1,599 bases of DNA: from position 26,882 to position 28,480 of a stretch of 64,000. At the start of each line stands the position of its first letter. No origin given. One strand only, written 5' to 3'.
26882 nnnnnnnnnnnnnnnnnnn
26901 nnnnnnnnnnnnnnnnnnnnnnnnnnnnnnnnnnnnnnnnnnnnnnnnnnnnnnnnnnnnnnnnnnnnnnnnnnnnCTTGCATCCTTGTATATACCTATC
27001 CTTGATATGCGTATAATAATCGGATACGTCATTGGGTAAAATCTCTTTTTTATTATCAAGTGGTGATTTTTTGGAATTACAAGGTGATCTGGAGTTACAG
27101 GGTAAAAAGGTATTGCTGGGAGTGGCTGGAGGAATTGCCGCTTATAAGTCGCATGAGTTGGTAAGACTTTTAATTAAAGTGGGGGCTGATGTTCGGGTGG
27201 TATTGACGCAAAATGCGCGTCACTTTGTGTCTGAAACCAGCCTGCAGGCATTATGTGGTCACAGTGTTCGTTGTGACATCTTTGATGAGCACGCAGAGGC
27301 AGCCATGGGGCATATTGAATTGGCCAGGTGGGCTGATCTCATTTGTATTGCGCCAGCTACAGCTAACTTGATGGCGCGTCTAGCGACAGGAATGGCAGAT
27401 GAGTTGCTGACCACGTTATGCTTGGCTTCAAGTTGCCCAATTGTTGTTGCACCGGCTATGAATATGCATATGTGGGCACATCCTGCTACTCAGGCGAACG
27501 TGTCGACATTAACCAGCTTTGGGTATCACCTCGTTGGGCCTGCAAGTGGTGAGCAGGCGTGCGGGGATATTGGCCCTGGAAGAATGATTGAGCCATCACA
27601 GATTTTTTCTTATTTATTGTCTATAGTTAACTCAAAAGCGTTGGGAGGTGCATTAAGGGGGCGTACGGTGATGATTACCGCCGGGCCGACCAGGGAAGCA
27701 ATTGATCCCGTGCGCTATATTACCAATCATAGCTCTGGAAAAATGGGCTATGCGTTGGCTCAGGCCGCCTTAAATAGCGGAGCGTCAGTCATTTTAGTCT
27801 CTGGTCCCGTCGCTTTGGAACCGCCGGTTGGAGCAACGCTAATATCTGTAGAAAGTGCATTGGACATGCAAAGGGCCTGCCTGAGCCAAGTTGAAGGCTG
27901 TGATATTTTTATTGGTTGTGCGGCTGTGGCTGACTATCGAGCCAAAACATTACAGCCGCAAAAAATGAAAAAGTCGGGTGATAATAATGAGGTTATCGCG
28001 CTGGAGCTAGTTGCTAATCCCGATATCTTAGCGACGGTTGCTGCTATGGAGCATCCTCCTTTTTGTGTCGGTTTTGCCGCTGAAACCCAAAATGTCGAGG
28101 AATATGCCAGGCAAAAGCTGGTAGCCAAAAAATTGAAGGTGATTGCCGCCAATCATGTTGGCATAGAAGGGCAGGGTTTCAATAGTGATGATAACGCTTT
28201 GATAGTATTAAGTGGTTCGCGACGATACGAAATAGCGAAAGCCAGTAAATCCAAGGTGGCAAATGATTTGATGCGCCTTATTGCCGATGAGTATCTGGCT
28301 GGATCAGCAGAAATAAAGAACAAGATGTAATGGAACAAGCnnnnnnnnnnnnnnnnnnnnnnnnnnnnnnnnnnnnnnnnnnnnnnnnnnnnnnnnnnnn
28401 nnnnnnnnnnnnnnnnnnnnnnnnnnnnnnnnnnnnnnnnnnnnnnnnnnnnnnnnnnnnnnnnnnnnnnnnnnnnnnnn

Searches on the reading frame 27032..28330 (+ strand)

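Call 32: search_protein_families(library=pfam, proteins=[window:27032-28330:+], max_evalue=0.0001)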
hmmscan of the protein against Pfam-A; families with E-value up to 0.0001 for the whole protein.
window:27032-28330:+ (432 aa): 2 families
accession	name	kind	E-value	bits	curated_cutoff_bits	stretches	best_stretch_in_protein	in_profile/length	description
PF04127.22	DFP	-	5e-70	235.6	22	1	208-392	1-185/186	DNA/pantothenate metabolism flavoprotein C-terminal domain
PF02441.25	Flavoprotein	-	2.6e-33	115.3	22.7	1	25-196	1-159/162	Flavoprotein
